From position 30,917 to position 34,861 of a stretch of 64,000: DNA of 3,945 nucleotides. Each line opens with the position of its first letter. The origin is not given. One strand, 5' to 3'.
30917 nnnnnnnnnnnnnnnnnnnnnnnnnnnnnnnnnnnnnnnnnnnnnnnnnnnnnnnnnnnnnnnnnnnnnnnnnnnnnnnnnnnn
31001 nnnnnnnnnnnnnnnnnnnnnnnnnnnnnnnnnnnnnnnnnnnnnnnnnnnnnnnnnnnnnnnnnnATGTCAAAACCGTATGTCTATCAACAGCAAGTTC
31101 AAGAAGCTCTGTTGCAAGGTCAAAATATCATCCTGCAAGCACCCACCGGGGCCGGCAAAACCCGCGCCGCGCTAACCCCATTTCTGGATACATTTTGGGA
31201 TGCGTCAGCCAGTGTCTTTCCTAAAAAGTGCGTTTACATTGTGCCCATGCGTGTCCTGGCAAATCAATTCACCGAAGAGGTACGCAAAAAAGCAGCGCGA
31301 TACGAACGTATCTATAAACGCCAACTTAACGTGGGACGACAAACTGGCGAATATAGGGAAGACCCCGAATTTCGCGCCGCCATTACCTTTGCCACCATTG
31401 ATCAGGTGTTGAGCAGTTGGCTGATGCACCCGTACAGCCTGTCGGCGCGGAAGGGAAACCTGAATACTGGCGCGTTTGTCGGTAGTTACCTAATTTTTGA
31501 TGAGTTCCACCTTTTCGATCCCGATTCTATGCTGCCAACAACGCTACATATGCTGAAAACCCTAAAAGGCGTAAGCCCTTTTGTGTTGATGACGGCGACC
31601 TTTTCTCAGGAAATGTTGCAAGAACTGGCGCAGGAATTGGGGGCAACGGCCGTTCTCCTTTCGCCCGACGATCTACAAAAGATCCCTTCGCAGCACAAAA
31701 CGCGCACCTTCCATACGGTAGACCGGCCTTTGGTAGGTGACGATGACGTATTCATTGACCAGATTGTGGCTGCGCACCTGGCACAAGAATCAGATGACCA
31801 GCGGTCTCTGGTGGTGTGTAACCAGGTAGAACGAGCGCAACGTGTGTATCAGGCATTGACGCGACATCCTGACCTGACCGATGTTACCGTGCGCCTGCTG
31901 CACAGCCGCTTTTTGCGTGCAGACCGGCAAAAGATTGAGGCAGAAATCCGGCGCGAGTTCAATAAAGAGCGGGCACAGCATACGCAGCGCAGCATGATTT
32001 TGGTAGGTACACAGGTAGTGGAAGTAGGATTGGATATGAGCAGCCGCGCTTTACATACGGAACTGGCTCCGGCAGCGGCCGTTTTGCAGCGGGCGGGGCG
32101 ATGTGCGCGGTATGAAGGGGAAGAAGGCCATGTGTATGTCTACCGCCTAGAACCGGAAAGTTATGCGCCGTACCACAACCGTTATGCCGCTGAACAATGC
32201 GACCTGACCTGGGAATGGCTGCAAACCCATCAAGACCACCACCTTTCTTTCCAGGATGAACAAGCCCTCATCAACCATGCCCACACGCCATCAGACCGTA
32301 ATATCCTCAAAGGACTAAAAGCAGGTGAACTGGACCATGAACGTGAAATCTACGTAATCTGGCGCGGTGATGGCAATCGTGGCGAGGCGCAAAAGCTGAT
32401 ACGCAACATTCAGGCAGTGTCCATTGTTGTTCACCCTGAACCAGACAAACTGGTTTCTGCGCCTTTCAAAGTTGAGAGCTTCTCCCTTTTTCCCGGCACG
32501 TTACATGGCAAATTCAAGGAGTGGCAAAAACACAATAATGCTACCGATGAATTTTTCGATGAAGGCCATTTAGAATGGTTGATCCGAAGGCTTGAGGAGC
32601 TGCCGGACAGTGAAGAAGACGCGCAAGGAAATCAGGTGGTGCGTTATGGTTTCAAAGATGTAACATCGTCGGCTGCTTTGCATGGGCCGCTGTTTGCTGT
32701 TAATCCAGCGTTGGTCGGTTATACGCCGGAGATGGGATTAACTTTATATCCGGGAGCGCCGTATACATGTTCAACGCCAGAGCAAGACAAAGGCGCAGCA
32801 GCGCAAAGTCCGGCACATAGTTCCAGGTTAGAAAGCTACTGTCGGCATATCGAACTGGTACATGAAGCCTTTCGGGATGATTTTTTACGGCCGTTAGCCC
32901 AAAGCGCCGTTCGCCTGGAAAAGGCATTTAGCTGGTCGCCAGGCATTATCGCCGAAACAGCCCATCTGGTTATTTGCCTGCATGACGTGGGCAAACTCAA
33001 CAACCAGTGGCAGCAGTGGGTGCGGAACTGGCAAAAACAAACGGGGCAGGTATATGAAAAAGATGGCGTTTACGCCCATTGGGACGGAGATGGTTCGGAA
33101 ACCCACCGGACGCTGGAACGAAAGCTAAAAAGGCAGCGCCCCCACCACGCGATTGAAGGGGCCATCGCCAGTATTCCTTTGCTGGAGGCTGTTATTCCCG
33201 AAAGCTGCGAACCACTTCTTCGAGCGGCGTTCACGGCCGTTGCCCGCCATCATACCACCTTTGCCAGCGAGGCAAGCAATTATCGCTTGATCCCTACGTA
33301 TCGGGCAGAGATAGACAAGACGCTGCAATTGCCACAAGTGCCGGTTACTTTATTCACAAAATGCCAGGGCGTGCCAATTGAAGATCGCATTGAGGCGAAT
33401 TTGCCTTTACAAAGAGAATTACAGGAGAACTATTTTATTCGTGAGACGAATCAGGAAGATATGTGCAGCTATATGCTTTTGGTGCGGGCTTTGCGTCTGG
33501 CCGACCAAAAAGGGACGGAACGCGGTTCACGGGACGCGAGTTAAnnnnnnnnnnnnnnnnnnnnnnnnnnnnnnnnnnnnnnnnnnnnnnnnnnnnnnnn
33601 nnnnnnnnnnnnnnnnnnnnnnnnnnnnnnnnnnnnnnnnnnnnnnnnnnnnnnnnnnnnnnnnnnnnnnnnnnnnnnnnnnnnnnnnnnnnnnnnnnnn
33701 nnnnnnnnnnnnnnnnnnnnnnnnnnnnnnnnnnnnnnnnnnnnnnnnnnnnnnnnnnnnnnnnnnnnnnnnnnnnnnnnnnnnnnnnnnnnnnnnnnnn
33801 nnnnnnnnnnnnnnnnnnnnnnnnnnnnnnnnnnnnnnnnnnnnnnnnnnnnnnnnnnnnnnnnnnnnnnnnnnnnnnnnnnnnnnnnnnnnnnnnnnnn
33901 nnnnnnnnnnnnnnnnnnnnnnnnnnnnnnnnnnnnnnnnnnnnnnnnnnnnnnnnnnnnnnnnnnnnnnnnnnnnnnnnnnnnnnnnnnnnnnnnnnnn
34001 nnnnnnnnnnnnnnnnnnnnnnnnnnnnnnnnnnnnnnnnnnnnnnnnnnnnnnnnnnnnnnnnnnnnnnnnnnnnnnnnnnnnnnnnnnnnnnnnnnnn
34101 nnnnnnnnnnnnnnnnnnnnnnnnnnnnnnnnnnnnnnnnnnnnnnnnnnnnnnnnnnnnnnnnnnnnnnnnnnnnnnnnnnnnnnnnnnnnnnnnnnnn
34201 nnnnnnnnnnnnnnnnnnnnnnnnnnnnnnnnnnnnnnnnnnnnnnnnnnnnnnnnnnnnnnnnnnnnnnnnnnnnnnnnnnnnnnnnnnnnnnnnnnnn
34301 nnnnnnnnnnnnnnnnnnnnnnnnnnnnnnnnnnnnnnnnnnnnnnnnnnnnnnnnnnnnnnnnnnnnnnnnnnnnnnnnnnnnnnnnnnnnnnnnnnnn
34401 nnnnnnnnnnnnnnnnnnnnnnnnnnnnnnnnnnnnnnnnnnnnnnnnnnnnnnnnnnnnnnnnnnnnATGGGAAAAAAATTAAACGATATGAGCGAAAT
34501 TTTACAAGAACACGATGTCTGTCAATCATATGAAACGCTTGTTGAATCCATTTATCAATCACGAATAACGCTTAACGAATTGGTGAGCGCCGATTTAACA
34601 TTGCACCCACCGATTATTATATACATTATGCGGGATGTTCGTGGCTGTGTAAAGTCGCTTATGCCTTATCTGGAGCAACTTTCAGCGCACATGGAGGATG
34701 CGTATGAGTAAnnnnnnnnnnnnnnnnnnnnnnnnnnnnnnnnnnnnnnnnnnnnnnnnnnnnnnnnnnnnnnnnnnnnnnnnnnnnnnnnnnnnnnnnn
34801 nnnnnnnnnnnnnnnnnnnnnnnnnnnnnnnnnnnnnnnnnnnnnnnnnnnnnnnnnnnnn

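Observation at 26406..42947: Type I CRISPR-Cas locus of mixed character, studded with three toxin-antitoxin modules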

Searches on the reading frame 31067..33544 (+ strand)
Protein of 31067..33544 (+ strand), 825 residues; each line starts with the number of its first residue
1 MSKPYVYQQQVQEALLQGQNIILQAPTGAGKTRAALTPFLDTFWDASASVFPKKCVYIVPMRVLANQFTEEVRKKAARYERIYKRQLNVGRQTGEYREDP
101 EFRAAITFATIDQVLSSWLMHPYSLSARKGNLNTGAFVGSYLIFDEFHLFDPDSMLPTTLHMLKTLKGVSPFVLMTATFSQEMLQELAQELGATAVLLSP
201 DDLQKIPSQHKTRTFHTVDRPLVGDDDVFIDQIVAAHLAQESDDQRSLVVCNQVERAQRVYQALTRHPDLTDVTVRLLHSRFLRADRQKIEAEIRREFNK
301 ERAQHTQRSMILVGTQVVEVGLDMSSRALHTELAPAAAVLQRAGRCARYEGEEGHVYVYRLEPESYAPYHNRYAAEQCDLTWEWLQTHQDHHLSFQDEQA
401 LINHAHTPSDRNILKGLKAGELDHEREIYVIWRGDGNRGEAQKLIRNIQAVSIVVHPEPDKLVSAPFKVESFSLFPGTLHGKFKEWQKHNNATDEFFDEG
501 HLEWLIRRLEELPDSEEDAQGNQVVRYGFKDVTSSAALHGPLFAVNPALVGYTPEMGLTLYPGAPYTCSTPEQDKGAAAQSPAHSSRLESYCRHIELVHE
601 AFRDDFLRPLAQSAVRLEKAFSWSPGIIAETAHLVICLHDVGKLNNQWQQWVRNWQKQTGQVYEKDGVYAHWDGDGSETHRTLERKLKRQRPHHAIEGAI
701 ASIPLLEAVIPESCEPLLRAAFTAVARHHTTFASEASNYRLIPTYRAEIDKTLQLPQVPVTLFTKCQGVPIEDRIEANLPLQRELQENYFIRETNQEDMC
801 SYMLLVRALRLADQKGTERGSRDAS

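Call 6: search_protein_families(library=ncbifam, proteins=[window:31067-33544:+], max_evalue=0.01)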
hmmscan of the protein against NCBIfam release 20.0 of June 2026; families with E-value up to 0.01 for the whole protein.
window:31067-33544:+ (825 aa): 22 families
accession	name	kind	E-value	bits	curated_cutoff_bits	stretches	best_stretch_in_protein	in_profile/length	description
TIGR02621.3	cas3_GSU0051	exception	1.9e-66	225.5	400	1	3-401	13-421/854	type I-G CRISPR-associated helicase/endonuclease Cas3g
TIGR01587.1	cas3_core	equivalog_domain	3e-52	177.9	102.45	1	21-378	2-348/358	CRISPR-associated helicase Cas3'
NF007248.0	PRK09694.1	equivalog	1.3e-21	76.4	569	1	102-350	409-663/878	CRISPR-associated helicase/endonuclease Cas3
TIGR04121.1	DEXH_lig_assoc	equivalog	3e-14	51.7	850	1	4-358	14-355/804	ligase-associated DNA damage response DEXH box helicase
TIGR03158.1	cas3_cyano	exception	1.2e-10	41.1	69.1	1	140-345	147-355/357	type I-D CRISPR-associated helicase Cas3'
NF008744.0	PRK11776.1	equivalog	1.1e-09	37.4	524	1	8-359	31-345/460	ATP-dependent RNA helicase DbpA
TIGR01596.1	cas3_HD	equivalog_domain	7.9e-09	35.8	43.45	1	593-757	3-114/178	CRISPR-associated endonuclease Cas3''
NF053636.1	DDHlcsCsdAPsy1082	equivalog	1.4e-07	30.5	890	1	4-84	26-106/512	DEAD/DEAH box helicase CsdA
NF002251.0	PRK01172.1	equivalog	1.8e-07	29.8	891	1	5-197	24-195/674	ATP-dependent DNA helicase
NF002654.0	PRK02362.1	equivalog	4.9e-07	28.4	887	1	9-116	30-126/739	ATP-dependent DNA helicase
NF008394.0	PRK11192.1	equivalog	7.7e-07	28.3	507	1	3-78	25-101/441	ATP-dependent RNA helicase SrmB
NF010338.0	PRK13767.1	equivalog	1.6e-06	26.7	849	1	11-74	41-107/877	ATP-dependent helicase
NF053631.1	RNA_helic_CshA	equivalog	2.4e-06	26.7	646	1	8-83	26-97/434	degradosome RNA helicase CshA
NF040935.1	helicase_Hel308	equivalog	3e-05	22.4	1200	1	9-160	33-163/704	ATP-dependent DNA helicase Hel308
TIGR00643.1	recG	equivalog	0.00015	20.6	659.4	1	245-324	464-524/629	ATP-dependent DNA helicase RecG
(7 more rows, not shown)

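Call 7: search_protein_families(library=pfam, proteins=[window:31067-33544:+], max_evalue=0.01)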
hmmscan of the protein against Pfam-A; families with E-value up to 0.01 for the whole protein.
window:31067-33544:+ (825 aa): 6 families
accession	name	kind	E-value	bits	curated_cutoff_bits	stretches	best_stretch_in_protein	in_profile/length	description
PF22590.2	Cas3-like_C_2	-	3.9e-29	101.5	27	1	245-349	3-104/106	CRISPR-associated nuclease/helicase Cas3, C-terminal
PF00270.35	DEAD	-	1.7e-23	83.6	26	1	7-183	3-163/167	DEAD/DEAH box helicase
PF04851.21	ResIII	-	1.3e-09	38.6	22.5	1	3-154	3-141/164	Type III restriction enzyme, res subunit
PF00271.37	Helicase_C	-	2e-07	31.7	23.5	1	237-349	9-109/110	Helicase conserved C-terminal domain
PF18019.7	Cas3_HD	-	1e-05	26.1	23.1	1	615-738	40-138/207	Cas3, HD domain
PF07652.20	Flavi_DEAD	-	0.00049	20.6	21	0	18-83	4-64/148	Flavivirus DEAD domain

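Call 8: search_protein_families(library=padloc, proteins=[window:31067-33544:+], max_evalue=0.01)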
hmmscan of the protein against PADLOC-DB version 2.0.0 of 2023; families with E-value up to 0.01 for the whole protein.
window:31067-33544:+ (825 aa): 54 families (the best 25 are shown)
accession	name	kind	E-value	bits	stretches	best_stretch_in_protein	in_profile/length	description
PDLC01770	Cas3g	-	7.5e-64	214.5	1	3-396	14-385/733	-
PDLC01710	Cas3a1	-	5.3e-58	195.1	1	3-365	197-562/745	Cas3_1_CAS-I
PDLC01761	Cas3b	-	1.1e-57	194.2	1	7-411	221-595/705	-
PDLC01762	Cas3b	-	5.8e-55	185.1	2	17-385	239-568/692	-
PDLC01757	Cas3b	-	1.6e-53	180.3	2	15-454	201-593/676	-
PDLC00938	Cas3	-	8.1e-53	177.9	1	21-378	2-348/358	CRISPR-associated helicase Cas3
PDLC01767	Cas3e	-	1.5e-52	177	2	6-417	188-572/680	-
PDLC01252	Cas3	-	2.4e-52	176.4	1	21-379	2-315/324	CAS-I; effector_G3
PDLC02080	Cas3b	-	3.8e-43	145.9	1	101-390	353-608/709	-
PDLC01769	Cas3g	-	6.1e-42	142.2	1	3-398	19-417/836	-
PDLC01765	Cas3c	-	1.8e-36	124.3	2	6-377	171-484/612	-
PDLC02081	Cas3b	-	4.8e-36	122.5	1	17-408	203-578/705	-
PDLC01759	Cas3b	-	9.6e-33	111.8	1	10-393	223-576/711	-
PDLC02079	Cas3b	-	3.2e-31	106.3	1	139-404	334-581/691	-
PDLC02082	Cas3b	-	1.1e-24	84.8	1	17-374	244-577/734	-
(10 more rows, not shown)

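Call 25: search_solved_structures(query=window:31067-33544:+, max_evalue=0.001)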
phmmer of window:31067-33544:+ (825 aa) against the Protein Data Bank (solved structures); distinct sequences matched with E-value up to 0.001: 23.
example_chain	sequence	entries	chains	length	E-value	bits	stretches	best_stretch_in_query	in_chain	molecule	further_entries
7tr8_A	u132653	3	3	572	3.8e-25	91.1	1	4-357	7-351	CRISPR-associated helicase Cas3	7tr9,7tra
7r2k_A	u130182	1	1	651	4.2e-25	91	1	4-357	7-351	CRISPR-associated helicase Cas3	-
8wtk_A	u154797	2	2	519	2.2e-17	65.5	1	21-418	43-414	CRISPR-associated helicase Cas3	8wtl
6c66_G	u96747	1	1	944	2.3e-13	52.2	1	247-350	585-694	CRISPR-associated helicase, Cas3 family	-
4qqw_A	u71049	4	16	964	2.5e-13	52.1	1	247-350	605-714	CRISPR-associated helicase, Cas3 family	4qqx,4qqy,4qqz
4q2c_A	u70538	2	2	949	1e-11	46.7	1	232-349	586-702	CRISPR-associated helicase Cas3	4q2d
9g44_A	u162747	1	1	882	2.5e-11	45.5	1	96-367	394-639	DEAD-like helicases-like protein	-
8g9u_P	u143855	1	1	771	6.5e-08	34.1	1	22-363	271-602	Cas3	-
8zns_A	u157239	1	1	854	1.2e-07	33.2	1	22-363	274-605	CRISPR-associated endonuclease Cas3-HD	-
6s9i_B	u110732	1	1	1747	1.6e-07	32.9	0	12-153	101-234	U5 small nuclear ribonucleoprotein 200 kDa helicase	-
6qdv_B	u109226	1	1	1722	2e-07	32.5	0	12-153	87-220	U5 small nuclear ribonucleoprotein 200 kDa helicase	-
4f91_B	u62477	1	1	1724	2e-07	32.5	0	12-153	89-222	U5 small nuclear ribonucleoprotein 200 kDa helicase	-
4f92_B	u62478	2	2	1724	2.1e-07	32.5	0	12-153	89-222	U5 small nuclear ribonucleoprotein 200 kDa helicase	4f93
5urj_A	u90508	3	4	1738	2.1e-07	32.5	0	12-153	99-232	U5 small nuclear ribonucleoprotein 200 kDa helicase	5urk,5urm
4kit_B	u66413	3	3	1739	2.1e-07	32.5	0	12-153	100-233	U5 small nuclear ribonucleoprotein 200 kDa helicase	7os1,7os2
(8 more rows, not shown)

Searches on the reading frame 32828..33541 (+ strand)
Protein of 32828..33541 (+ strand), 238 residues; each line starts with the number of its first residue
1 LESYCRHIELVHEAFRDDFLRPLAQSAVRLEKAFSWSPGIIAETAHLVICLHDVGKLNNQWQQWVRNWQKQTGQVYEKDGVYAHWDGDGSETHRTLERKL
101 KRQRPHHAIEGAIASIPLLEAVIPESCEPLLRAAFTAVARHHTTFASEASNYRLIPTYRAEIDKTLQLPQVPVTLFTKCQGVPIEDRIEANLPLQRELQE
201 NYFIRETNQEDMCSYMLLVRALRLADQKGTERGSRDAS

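Call 27: search_solved_structures(query=window:32828-33541:+, max_evalue=10)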
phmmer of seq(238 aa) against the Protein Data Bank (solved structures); distinct sequences matched with E-value up to 10: 3.
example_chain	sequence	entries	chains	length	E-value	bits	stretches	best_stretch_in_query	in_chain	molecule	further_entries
1bkj_A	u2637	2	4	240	0.085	15.5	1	159-222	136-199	NADPH-FLAVIN OXIDOREDUCTASE | FLAVIN REDUCTASE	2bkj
9g44_A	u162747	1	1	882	0.51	12.9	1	47-72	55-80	DEAD-like helicases-like protein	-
6lnh_A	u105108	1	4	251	1.6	11.3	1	15-54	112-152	L-isoleucine-4-hydroxylase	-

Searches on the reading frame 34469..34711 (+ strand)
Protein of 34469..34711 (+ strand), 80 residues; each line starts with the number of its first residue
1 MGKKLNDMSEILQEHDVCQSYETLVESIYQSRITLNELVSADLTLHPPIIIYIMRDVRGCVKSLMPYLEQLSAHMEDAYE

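Call 6: search_protein_families(library=ncbifam, proteins=[window:34469-34711:+], max_evalue=0.01)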
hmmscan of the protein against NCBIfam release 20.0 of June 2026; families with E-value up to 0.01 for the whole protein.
window:34469-34711:+ (80 aa): 0 families

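Call 7: search_protein_families(library=pfam, proteins=[window:34469-34711:+], max_evalue=0.01)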
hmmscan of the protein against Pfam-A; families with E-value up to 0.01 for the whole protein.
window:34469-34711:+ (80 aa): 0 families

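Call 8: search_protein_families(library=padloc, proteins=[window:34469-34711:+], max_evalue=0.01)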
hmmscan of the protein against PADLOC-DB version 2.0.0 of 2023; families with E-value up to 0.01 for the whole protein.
window:34469-34711:+ (80 aa): 0 families

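Call 101: find_homologous_proteins(query=window:34469-34711:+, max_evalue=0.01)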
Query window:34469-34711:+ (80 aa): 2 proteins with E <= 0.01 among 2 candidates.
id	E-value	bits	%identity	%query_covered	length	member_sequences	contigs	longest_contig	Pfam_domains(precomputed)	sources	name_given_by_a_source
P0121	2.4e-45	169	100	100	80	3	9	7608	-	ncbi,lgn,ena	-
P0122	2.1e-34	134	92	91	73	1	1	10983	-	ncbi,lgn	-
